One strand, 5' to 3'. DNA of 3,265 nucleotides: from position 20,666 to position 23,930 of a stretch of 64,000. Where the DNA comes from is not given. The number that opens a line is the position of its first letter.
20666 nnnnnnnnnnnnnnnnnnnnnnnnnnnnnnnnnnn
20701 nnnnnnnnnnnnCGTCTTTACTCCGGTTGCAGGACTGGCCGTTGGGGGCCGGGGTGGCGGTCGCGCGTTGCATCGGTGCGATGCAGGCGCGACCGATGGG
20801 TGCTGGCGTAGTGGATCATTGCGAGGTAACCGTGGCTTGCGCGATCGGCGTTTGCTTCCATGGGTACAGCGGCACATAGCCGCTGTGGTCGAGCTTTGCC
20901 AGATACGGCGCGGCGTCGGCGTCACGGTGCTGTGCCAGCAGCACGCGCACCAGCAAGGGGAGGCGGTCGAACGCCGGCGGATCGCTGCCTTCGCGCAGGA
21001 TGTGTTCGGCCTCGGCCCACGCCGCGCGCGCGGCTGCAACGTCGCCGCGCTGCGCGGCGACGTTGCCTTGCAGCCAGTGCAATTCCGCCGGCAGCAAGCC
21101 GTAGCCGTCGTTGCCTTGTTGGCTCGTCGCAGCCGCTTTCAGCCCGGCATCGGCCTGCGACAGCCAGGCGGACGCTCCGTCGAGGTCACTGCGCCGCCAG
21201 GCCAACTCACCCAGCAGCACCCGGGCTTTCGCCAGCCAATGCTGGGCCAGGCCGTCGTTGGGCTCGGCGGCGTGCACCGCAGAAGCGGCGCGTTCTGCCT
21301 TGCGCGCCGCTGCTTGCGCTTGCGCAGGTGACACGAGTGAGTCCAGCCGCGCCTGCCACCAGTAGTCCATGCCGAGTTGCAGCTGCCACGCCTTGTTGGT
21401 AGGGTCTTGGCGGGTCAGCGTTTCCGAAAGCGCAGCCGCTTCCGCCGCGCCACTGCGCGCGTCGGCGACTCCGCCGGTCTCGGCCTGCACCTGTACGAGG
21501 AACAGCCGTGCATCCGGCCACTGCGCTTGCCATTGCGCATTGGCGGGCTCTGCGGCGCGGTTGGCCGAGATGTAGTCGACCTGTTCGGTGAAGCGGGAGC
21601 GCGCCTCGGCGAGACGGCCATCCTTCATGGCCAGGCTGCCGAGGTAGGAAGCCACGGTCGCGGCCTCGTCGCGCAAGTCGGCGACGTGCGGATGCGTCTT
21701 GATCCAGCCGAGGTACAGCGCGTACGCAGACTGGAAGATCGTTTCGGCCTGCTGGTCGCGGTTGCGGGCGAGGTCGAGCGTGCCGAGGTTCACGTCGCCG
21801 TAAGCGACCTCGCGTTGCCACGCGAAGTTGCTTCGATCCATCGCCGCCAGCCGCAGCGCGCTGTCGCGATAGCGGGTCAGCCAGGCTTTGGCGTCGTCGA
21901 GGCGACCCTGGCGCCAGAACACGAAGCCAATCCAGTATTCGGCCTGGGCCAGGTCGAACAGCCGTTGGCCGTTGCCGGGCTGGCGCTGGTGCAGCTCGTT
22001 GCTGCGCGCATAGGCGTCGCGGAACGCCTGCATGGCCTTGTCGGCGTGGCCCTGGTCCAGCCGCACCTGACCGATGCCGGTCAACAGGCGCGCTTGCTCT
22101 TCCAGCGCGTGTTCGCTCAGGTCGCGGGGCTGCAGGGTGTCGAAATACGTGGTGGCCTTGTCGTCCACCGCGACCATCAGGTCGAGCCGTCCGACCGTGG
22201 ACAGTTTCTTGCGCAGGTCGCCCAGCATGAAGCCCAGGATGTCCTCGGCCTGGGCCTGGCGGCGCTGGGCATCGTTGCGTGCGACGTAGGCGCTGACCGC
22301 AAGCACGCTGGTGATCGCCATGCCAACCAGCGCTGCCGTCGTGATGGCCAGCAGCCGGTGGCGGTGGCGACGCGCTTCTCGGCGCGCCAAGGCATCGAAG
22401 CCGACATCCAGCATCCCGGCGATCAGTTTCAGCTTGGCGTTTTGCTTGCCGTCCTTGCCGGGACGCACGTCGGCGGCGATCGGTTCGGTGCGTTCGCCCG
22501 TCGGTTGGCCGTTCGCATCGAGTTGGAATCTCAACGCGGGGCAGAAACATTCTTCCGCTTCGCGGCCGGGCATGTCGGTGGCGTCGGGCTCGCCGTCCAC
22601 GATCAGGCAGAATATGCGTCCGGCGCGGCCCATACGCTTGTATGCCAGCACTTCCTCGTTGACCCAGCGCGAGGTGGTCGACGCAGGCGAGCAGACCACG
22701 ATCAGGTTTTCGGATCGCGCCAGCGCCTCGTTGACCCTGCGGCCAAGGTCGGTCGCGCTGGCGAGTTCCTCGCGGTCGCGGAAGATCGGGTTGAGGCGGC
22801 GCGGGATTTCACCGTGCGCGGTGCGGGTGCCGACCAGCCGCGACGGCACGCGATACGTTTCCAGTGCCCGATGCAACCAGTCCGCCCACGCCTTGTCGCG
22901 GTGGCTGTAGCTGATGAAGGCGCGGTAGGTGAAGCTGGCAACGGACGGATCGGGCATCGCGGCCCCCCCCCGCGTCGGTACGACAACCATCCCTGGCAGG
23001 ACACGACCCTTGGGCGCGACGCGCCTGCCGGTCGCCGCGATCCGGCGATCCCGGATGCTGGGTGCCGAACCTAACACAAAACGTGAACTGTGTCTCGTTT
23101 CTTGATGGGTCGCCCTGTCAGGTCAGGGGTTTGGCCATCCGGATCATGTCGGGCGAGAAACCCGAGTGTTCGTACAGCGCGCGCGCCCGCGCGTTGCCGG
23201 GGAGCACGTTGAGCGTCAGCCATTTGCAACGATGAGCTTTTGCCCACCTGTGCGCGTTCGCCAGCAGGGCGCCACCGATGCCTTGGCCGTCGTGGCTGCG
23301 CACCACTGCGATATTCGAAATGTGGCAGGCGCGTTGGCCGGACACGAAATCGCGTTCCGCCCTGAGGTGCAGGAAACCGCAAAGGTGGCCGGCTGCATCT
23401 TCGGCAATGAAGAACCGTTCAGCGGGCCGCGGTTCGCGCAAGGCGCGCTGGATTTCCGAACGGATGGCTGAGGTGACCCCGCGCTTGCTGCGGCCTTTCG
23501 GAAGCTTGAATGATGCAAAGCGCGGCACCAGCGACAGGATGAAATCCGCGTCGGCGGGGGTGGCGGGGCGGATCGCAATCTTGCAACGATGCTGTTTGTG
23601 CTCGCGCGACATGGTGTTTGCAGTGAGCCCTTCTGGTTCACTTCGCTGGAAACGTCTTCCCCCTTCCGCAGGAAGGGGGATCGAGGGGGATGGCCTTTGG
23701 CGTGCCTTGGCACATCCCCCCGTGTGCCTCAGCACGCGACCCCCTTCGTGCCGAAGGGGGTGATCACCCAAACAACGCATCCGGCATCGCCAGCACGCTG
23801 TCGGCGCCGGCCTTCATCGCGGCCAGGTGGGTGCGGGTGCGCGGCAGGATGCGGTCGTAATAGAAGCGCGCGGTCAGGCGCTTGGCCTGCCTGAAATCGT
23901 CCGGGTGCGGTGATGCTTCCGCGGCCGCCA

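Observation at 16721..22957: Two paralogous TIR-TM-TPR proteins: near-identical cytoplasmic TIR and juxtamembrane parts, strongly diverged extracytoplasmic TPR parts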

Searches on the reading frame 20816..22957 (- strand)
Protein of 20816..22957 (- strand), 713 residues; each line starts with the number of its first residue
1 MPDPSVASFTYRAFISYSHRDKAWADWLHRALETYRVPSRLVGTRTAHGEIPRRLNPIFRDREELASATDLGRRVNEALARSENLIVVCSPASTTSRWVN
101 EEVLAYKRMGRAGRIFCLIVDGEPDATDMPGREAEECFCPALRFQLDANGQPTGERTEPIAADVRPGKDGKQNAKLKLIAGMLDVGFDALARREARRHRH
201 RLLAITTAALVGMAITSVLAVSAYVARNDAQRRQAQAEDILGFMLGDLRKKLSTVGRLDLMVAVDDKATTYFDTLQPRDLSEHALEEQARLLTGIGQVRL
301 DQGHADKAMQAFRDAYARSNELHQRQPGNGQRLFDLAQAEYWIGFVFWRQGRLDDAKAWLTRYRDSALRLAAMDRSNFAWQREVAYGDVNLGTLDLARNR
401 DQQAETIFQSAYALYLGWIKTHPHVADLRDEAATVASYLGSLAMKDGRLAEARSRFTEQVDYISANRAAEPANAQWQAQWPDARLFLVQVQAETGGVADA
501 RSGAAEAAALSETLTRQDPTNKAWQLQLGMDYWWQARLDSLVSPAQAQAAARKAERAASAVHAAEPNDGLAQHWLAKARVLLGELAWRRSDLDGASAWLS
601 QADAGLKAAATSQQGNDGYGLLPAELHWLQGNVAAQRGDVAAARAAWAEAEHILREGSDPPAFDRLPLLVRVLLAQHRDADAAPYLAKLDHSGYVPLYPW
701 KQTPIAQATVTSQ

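Call 6: search_protein_families(library=pfam, proteins=[window:20816-22957:-], max_evalue=0.01)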
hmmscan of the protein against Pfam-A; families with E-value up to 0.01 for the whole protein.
window:20816-22957:- (713 aa): 5 families
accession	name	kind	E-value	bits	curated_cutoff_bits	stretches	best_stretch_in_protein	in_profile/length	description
PF13676.11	TIR_2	-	1.3e-13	52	28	1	14-123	2-93/122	TIR domain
PF08937.16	ThsB_TIR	-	2.2e-08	34.8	21.2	1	14-105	1-82/100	Thoeris protein ThsB, TIR-like domain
PF07719.23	TPR_2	-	5.5e-06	26.5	27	0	624-650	1-27/34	Tetratricopeptide repeat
PF13424.12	TPR_12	-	6.3e-06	26.7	30.1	0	285-319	41-75/77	Tetratricopeptide repeat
PF13181.12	TPR_8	-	0.00047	20.5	25.7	0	289-317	1-29/34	Tetratricopeptide repeat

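Call 9: search_protein_families(library=padloc, proteins=[window:20816-22957:-], max_evalue=0.01)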
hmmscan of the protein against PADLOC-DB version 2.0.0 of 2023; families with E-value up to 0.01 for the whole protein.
window:20816-22957:- (713 aa): 1 family
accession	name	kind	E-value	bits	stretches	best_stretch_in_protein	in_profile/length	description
PDLC02012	SAVED5--SAVED_TIR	-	0.00093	16.4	0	57-103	41-88/404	-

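Call 38: search_protein_families(library=ncbifam, proteins=[window:20816-22957:-], max_evalue=0.1)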
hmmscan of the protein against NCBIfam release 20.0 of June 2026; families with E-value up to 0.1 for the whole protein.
window:20816-22957:- (713 aa): 2 families
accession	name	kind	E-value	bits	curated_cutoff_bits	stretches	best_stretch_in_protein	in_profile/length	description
NF040588.1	FxsC_Nterm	equivalog_domain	0.02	14.9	130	1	14-108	4-98/182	TIR-like protein FxsC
NF042941.1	Retron_TIR_antiphage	equivalog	0.093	11.5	600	0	58-120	369-433/464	TIR domain-containing anti-phage reverse transcriptase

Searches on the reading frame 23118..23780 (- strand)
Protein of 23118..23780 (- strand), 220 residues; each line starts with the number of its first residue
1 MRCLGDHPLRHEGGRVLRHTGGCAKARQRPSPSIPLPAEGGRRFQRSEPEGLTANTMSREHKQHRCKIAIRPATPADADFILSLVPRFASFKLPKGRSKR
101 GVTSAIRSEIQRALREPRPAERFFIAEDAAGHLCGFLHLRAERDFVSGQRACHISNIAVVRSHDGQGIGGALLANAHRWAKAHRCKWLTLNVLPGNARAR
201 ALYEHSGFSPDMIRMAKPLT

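Call 6: search_protein_families(library=pfam, proteins=[window:23118-23780:-], max_evalue=0.01)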
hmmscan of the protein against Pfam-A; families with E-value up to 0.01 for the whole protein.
window:23118-23780:- (220 aa): 4 families
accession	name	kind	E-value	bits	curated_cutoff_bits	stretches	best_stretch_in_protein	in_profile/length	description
PF00583.31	Acetyltransf_1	-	6.3e-16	59.1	20.7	1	115-208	24-116/116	Acetyltransferase (GNAT) family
PF13508.13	Acetyltransf_7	-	4.4e-13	49.8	27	1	120-209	2-83/84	Acetyltransferase (GNAT) domain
PF13302.13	Acetyltransf_3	-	3e-07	31.6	25.4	1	68-208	2-137/138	Acetyltransferase (GNAT) domain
PF13673.13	Acetyltransf_10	-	4e-07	30.5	23.6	1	119-209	29-108/128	Acetyltransferase (GNAT) domain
